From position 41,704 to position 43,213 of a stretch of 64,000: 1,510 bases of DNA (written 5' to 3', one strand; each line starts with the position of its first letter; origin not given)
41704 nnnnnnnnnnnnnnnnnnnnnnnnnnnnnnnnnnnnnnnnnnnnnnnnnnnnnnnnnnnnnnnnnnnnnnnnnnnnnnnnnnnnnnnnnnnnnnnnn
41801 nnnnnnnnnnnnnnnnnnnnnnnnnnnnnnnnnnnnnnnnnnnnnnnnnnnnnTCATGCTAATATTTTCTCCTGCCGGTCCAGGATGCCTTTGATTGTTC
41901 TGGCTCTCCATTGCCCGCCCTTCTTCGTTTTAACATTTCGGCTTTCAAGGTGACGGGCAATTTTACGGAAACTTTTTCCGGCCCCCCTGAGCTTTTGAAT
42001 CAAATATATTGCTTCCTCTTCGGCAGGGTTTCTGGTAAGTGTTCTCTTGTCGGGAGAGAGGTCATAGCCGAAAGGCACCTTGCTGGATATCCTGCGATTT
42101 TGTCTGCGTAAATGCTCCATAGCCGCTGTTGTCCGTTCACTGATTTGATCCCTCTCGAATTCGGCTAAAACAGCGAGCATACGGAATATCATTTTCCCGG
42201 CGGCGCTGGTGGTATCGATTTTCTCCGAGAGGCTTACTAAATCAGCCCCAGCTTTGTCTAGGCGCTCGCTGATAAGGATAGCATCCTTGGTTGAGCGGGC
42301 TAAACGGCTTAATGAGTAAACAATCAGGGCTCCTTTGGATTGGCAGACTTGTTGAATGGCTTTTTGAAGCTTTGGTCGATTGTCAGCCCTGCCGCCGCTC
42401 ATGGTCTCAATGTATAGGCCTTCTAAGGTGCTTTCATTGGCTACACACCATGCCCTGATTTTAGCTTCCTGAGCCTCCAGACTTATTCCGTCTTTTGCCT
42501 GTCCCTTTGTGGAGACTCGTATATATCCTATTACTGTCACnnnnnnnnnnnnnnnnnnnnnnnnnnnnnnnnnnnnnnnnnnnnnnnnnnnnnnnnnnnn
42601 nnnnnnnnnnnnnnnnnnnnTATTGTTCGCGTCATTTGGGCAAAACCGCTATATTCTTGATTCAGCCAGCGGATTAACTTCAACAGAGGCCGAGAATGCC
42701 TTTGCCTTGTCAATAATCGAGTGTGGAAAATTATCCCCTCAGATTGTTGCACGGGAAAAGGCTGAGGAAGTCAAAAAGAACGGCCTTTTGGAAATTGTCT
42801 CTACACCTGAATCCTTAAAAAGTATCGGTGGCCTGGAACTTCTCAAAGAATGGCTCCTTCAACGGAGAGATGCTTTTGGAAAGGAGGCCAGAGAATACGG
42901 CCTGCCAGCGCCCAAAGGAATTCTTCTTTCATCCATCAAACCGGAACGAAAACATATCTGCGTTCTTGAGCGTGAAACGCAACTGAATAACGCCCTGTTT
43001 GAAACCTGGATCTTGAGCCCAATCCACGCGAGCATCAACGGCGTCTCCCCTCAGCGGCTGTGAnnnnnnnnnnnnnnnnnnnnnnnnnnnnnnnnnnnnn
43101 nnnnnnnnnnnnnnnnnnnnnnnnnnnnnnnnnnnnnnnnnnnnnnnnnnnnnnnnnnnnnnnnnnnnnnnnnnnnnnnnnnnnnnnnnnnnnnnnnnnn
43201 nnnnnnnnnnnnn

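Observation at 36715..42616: A 16-bp palindrome, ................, recurs five times across the tRNA-adjacent island and once more at 59225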

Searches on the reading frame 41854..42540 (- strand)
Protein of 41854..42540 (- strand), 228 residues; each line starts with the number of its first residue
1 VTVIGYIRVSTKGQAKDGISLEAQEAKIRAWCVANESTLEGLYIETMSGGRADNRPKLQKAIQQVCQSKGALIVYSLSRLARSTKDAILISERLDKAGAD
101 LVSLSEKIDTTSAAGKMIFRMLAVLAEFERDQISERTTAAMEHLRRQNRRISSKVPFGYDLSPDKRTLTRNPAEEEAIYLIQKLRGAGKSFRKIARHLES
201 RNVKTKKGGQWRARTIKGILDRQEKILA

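Call 8: search_protein_families(library=pfam, proteins=[window:41854-42540:-], max_evalue=0.01)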
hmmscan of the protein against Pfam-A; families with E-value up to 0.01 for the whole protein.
window:41854-42540:- (228 aa): 3 families
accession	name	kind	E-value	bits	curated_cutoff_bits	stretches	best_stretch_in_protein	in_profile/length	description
PF00239.26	Resolvase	-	9.4e-40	136.5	23.3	1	3-149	1-144/145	Resolvase, N terminal domain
PF07508.19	Recombinase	-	1.1e-07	32.4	21.1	1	172-222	1-51/102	Recombinase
PF13936.12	HTH_38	-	0.0028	17.8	27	0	180-198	12-30/44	Helix-turn-helix domain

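Call 10: find_homologous_proteins(query=window:41854-42540:-)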
Query window:41854-42540:- (228 aa): 7167 proteins with E <= 0.001 among 8000 candidates; the best 120 are listed.
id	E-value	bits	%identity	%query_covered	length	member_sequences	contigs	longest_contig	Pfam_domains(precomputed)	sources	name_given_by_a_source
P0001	9.9e-140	481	100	100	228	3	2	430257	PF07508.20,PF00239.27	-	-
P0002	1.1e-101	357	77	98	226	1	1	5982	PF07508.20,PF00239.27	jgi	-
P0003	2.5e-94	333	68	99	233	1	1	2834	PF07508.20,PF00239.27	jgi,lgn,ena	-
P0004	6.6e-89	315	65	100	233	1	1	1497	PF07508.20,PF00239.27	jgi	jgi:DNA invertase Pin-like site-specific DNA recombinase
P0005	1.4e-86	307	64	99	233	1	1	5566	PF07508.20,PF00239.27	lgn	-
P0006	1.1e-85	304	65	99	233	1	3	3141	PF07508.20,PF00239.27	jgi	jgi:site-specific DNA recombinase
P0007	3.1e-85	303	64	99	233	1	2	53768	PF07508.20,PF00239.27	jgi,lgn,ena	-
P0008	2.0e-84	300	65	97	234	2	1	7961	PF07508.20,PF00239.27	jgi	jgi:site-specific DNA recombinase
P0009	5.2e-84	299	64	99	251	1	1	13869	PF07508.20,PF00239.27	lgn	-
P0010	1.1e-83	298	64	98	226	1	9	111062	PF07508.20,PF00239.27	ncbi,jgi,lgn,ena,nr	ncbi:MAG TPA: recombinase family protein [Candidatus Hydrogenedentes bacterium]|nr:recombinase famil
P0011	1.7e-83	297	63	99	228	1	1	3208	PF07508.20,PF00239.27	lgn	-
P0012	2.4e-83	297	64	98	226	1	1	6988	PF07508.20,PF00239.27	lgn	-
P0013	3.5e-83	296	61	99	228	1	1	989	PF07508.20,PF00239.27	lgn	-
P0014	1.2e-82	294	63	97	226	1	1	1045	PF07508.20,PF00239.27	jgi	jgi:site-specific DNA recombinase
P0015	2.2e-82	294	65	97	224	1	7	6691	PF00239.27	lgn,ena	-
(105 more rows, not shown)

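Call 12: find_encoding_contigs(protein=P0001, flank=10000, max_places=6)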
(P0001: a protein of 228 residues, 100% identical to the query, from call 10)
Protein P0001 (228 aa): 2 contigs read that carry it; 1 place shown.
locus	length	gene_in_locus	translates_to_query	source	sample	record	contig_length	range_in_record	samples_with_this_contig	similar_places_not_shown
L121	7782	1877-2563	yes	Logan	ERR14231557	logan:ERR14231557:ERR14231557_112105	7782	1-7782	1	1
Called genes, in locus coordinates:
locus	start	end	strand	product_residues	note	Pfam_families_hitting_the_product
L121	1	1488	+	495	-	?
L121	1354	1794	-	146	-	-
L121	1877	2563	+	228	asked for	PF00239:Resolvase, PF07508:Recombinase (weak)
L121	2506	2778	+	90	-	PF21983:NikA-like (weak)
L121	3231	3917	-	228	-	-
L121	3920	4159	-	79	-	-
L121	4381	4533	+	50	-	-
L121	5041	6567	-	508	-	PF08706:D5_N (faint), PF19263:DUF5906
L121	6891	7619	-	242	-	-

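Call 13: find_encoding_contigs(protein=P0002, flank=10000, max_places=6)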
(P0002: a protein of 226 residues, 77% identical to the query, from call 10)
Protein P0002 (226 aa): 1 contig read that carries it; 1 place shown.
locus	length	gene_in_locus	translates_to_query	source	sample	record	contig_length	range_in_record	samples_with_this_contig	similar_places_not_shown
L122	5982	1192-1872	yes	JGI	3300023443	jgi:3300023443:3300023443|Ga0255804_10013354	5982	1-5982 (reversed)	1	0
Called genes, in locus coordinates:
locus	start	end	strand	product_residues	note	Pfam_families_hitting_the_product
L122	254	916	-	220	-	PF14311:DUF4379 (faint), PF21817:CapR (weak)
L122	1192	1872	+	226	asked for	PF00239:Resolvase, PF07508:Recombinase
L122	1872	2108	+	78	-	PF21983:NikA-like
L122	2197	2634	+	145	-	-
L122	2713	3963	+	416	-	-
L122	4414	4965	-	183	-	-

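Call 18: find_related_loci(query=window:41854-42540:-, collection=genome_contigs, flank=10000)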
Query window:41854-42540:- (228 aa) in genome_contigs; peptide patterns used: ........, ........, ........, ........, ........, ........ (x = any residue, [..] = any of these).
192 stretches matched a pattern; 103 encode a relative of the query (tblastn E <= 1e-3); the best 80 are kept; 80 distinct loci.
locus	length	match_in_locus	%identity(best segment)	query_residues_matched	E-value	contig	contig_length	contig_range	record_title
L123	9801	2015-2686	61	1-223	5e-89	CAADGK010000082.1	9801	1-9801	uncultured Nitrosospira sp. isolate CMX.fa.gz genome assembly, contig: k127_156432, whole genome shotgun sequence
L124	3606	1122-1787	61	1-223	5e-88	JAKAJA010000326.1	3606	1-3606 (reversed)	MAG: Acidobacteria bacterium isolate WY3.bin59 NODE_58689_length_3606_cov_1.175913, whole genome shotgun sequence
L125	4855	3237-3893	61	2-220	7e-86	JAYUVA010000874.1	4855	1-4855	MAG: Candidatus Kuenenia sp. isolate GL124_DN_metabat_128 GL124_DN_metabat_128_873, whole genome shotgun sequence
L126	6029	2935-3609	60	1-223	3e-85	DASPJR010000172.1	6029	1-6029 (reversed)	MAG TPA_asm: Planctomycetota bacterium isolate SMAG_U12015 k141_373448, whole genome shotgun sequence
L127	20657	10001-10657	60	4-222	1e-84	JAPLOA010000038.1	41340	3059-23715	MAG: Planctomycetales bacterium isolate LacPavin_0920_WC12_MAG_54_15 LacPavin_0920_WC12_scaffold_1281106, whole genome s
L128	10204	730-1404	59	1-224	8e-84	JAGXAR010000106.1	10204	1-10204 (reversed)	MAG: Nitrospirae bacterium isolate REEB81 contig-150_8833, whole genome shotgun sequence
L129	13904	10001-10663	59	4-223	1e-83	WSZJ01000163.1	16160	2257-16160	MAG: Planctomycetota bacterium isolate X3_MetaBAT.40 scaffold_2619, whole genome shotgun sequence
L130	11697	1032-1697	60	1-222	6e-83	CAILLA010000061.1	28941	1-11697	MAG: uncultured Schlesneria sp. isolate Umea3_bin-3867 genome assembly, contig: bin-3867:061/307, whole genome shotgun s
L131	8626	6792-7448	60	2-219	8e-83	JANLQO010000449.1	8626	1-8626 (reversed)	MAG: Planctomycetia bacterium isolate OTE_38_metabat_190 OTE_38_k141_2594911, whole genome shotgun sequence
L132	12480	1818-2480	59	4-223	2e-82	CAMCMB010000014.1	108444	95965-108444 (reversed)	MAG: Pirellula staleyi DSM 6068 isolate MiH-22jul19-314 genome assembly, contig: MiH-22jul19-C214, whole genome shotgun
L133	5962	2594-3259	61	2-222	5e-82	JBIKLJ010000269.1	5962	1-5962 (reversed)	MAG: Pirellula sp. isolate ME2014-08-22_3300042298_group5_bin125 Rohwer_bin1657_scaffold_19470_c1, whole genome shotgun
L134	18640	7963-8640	58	4-228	8e-82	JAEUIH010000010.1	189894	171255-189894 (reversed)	MAG: Planctomyces sp. isolate new MAG-38 NODE_10_length_189894_cov_8.250212, whole genome shotgun sequence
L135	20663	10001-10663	59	4-223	3e-81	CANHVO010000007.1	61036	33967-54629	MAG: Planctomycetaceae bacterium isolate RE-27jun17-92 genome assembly, contig: RE-27jun17-C205, whole genome shotgun se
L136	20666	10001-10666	58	2-222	5e-81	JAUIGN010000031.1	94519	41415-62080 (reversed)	MAG: bacterium isolate Co_bin.157 NODE_2179_length_94519_cov_2.222710, whole genome shotgun sequence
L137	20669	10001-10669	58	1-222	6e-80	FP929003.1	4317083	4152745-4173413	Candidatus Nitrospira defluvii chromosome, complete genome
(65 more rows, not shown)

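Call 27: search_protein_families(library=phrogs, proteins=[window:41854-42540:-, L122:2197-2634:+, L122:2713-3963:+], max_evalue=0.01)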
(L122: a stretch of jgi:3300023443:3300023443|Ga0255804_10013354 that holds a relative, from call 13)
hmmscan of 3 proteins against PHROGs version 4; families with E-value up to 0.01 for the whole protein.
window:41854-42540:- (228 aa): 3 families
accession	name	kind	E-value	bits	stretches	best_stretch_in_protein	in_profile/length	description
phrog_95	-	integration and excision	1.9e-65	222.7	1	1-221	88-309/651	integrase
phrog_125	-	DNA, RNA and nucleotide metabolism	1.1e-46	160.5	1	1-225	20-205/254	DNA invertase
phrog_6620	-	integration and excision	0.00017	22.2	1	3-128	58-175/201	transposase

L122:2197-2634:+ (145 aa): 0 families

L122:2713-3963:+ (416 aa): 0 families

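Call 28: search_protein_families(library=ncbifam, proteins=[window:41854-42540:-, L122:2197-2634:+, L122:2713-3963:+], max_evalue=0.01)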
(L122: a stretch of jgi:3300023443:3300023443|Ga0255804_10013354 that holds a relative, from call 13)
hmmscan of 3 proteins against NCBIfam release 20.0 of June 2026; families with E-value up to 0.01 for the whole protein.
window:41854-42540:- (228 aa): 7 families
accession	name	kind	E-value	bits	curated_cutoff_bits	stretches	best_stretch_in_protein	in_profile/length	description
NF047343.1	SCCmet_CcrB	equivalog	7e-36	124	900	1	3-220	9-227/542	cassette chromosome recombinase CcrB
NF041201.1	recomb_XisF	equivalog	1.6e-25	90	375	1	4-172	2-164/465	fdxN element excision recombinase XisF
NF047344.1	SCCmet_CcrA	equivalog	1.5e-19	70.5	700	1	3-203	4-199/442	cassette chromosome recombinase CcrA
NF047347.1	SCCmet_CcrC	equivalog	6.6e-17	61.2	900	1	6-167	8-171/558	cassette chromosome recombinase CcrC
NF009949.0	PRK13413.1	equivalog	1e-11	44.9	272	1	3-147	2-141/203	master DNA invertase Mpi family serine-type recombinase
NF049883.1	resolv_YneB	equivalog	1.5e-07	31.1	175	1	3-199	2-190/211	YneB family resolvase-like protein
NF033518.0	transpos_IS607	equivalog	6.2e-07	29.1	110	1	2-128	55-174/187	IS607 family transposase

L122:2197-2634:+ (145 aa): 0 families

L122:2713-3963:+ (416 aa): 0 families

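Call 50: find_related_loci(query=window:41854-42540:-, collection=metagenome_contigs, flank=8000)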
Query window:41854-42540:- (228 aa) in metagenome_contigs; peptide patterns used: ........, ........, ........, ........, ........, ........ (x = any residue, [..] = any of these).
600 stretches matched a pattern (row limit reached: there are more); 464 encode a relative of the query (tblastn E <= 1e-3); the best 80 are kept; 80 distinct loci.
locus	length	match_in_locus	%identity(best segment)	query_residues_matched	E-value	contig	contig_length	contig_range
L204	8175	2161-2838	68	1-226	3e-104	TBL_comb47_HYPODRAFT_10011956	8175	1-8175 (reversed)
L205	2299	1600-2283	62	1-228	4e-98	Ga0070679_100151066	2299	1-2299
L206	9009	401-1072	63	1-223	1e-90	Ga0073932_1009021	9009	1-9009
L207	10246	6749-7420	63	1-223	1e-90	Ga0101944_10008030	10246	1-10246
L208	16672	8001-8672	61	1-223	2e-89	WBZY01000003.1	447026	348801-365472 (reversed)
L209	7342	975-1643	64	1-223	9e-89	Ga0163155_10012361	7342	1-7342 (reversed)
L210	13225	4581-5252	60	1-223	6e-86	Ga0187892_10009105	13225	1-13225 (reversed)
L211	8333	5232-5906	60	1-223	1e-85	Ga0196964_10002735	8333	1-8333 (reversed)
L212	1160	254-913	63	4-222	1e-91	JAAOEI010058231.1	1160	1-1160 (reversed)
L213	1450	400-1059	62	2-222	4e-89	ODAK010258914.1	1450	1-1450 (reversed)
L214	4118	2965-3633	59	1-222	3e-83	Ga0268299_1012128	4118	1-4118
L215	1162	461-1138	58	1-224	1e-89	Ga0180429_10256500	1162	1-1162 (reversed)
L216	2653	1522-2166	61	6-219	2e-84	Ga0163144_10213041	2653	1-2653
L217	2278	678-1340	58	3-222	7e-85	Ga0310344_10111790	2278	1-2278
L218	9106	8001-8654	60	4-220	1e-81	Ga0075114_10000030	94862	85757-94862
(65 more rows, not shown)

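Call 68: find_related_loci(query=window:41854-42540:-, collection=viral_contigs, flank=8000)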
Query window:41854-42540:- (228 aa) in viral_contigs; peptide patterns used: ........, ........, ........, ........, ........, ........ (x = any residue, [..] = any of these).
16 stretches matched a pattern; 14 encode a relative of the query (tblastn E <= 1e-3); 14 distinct loci.
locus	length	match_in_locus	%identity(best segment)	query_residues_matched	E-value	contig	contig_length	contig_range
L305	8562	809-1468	54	1-220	8e-78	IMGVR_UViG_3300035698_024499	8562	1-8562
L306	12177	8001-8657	54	1-221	1e-70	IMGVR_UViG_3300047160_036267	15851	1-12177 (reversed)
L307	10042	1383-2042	54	1-220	2e-70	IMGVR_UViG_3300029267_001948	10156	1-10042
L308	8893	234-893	54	1-220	2e-70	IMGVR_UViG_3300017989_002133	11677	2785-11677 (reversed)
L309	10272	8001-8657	54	1-221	4e-68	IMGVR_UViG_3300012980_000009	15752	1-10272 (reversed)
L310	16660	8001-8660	53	1-220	4e-67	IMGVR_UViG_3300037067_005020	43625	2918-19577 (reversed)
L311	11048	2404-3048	51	1-216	1e-64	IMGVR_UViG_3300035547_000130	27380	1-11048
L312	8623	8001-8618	54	1-208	3e-63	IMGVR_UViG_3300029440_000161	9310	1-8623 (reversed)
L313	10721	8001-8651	52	4-222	2e-60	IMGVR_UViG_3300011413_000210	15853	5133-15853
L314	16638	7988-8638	45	4-223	8e-56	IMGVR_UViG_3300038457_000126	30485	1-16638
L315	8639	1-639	47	9-222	4e-52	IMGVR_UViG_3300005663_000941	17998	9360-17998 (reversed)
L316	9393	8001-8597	31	6-200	1e-24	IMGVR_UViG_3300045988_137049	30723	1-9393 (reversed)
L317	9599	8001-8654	30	1-220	2e-19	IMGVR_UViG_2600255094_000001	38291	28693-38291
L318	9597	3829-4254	32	1-155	3e-16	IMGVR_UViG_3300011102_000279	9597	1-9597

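Call 101: search_protein_families(library=pfam, proteins=[L122:4414-5049:-], max_evalue=0.01)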
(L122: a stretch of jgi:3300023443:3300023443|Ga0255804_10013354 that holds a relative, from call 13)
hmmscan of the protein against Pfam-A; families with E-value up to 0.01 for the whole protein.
L122:4414-5049:- (211 aa): 0 families

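Call 106: find_homologous_proteins(query=L122:4414-5049:-, max_evalue=0.001)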
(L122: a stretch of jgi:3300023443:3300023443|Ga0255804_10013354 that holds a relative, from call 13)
Query L122:4414-5049:- (211 aa): 1 proteins with E <= 0.001 among 110 candidates.
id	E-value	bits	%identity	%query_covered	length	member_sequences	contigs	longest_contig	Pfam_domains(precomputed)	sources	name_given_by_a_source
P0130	4.3e-120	417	100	87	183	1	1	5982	-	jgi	-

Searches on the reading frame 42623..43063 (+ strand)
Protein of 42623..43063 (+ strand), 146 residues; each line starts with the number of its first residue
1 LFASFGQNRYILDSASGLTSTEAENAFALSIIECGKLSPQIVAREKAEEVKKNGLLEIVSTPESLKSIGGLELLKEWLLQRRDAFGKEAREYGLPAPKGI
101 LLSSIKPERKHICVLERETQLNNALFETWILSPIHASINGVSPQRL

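Call 8: search_protein_families(library=pfam, proteins=[window:42623-43063:+], max_evalue=0.01)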
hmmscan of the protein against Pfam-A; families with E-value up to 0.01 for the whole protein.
window:42623-43063:+ (146 aa): 0 families

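Call 27: search_protein_families(library=phrogs, proteins=[window:42623-43063:+], max_evalue=0.01)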
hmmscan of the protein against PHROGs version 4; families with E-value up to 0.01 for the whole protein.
window:42623-43063:+ (146 aa): 1 family
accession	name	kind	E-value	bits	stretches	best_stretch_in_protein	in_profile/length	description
phrog_8638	-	unknown function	2.5e-23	83.5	1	9-106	214-314/568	-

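Call 28: search_protein_families(library=ncbifam, proteins=[window:42623-43063:+], max_evalue=0.01)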
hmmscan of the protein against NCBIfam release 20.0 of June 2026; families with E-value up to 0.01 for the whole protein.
window:42623-43063:+ (146 aa): 0 families

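Call 73: search_dna_similar(query=window:42623-43063:+, collection=phages, mode=protein, max_rows=8)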
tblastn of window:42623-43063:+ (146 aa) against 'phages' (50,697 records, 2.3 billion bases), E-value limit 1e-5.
Records with a match: 56; places in all: 56; records where one place covers at least 80% of the query: 4.
Best place of each record, by identity: <60% 56.
By first word of the organism name: Mycobacterium 34; Pseudomonas 12; Rhizobium 4; Rhodobacter 4; Aeromonas 1; Agrobacterium 1.
By host as written in the record: Mycobacterium smegmatis mc2 155 18; Mycobacterium smegmatis mc2155 6; Pseudomonas aeruginosa 5; Mycobacterium smegmatis mc#155 4; Rhodobacter capsulatus YW1 4; Rhizobium leguminosarum biovar viciae 3841 2; - 2; Mycobacterium smegamtis mc2 155 2; and 12 more.
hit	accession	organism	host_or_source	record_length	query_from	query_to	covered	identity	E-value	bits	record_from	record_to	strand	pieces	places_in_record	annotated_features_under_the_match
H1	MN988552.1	Rhizobium phage RHph_I4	Rhizobium phaseoli N771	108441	2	146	99%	31.4%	1e-12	69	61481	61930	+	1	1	ATPase domain-containing protein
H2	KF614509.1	Rhizobium phage vB_RleS_L338C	Rhizobium leguminosarum biovar viciae ...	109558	2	146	99%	29.4%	5e-11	65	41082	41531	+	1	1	AAA+ family ATPase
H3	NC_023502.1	Rhizobium phage vB_RleS_L338C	Rhizobium leguminosarum biovar viciae ...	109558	2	146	99%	29.4%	5e-11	65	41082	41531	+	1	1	AAA+ family ATPase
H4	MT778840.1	Rhizobium phage P11VFA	-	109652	2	146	99%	29.4%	5e-11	65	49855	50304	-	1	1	AAA+ family ATPase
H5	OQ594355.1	Aeromonas phage HJ05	Aeromonas hydrophila AH10 (CCTCC ...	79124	11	103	64%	38.6%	2e-10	63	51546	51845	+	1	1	hypothetical protein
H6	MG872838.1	Mycobacterium phage JangDynasty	Mycobacterium smegmatis mc2 155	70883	12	102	62%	35.9%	2e-11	66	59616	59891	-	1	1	95: AAA-ATPase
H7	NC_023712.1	Mycobacterium phage Firecracker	Mycobacterium smegmatis mc2 155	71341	12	102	62%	35.9%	2e-11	66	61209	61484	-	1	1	100: AAA-ATPase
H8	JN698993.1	Mycobacterium phage Firecracker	Mycobacterium smegmatis mc2 155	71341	12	102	62%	35.9%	2e-11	66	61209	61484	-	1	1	100: AAA-ATPase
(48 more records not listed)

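Call 75: get_annotated_region(hit=H1, flank=1500)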
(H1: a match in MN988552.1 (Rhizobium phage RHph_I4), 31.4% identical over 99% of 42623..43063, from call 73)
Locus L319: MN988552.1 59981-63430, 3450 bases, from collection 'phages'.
description: Rhizobium phage RHph_I4, complete genome.
organism: Rhizobium phage RHph_I4 (NCBI taxid 2509735)
taxonomy: Viruses; Duplodnaviria; Heunggongvirae; Uroviricota; Caudoviricetes
host: Rhizobium phaseoli N771; source: agricultural lands; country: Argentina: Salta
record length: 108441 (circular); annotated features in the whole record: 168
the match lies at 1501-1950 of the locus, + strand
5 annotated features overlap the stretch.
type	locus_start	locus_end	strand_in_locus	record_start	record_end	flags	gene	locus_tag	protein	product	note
CDS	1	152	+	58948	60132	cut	-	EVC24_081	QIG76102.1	putative endolysin protein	GO_function: GO:0004568 - chitinase activity; GO_process: GO:0008152 - metabolic process; GO_process: GO:0016998 - cell ...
CDS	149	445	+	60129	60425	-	-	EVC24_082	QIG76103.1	hypothetical protein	-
CDS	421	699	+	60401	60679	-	-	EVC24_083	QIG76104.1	hypothetical protein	-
CDS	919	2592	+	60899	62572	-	-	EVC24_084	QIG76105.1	ATPase domain-containing protein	GO_function: GO:0005524 - ATP binding; GO_function: GO:0017111 - nucleoside-triphosphatase activity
CDS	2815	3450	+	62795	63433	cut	-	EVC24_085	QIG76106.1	hypothetical protein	-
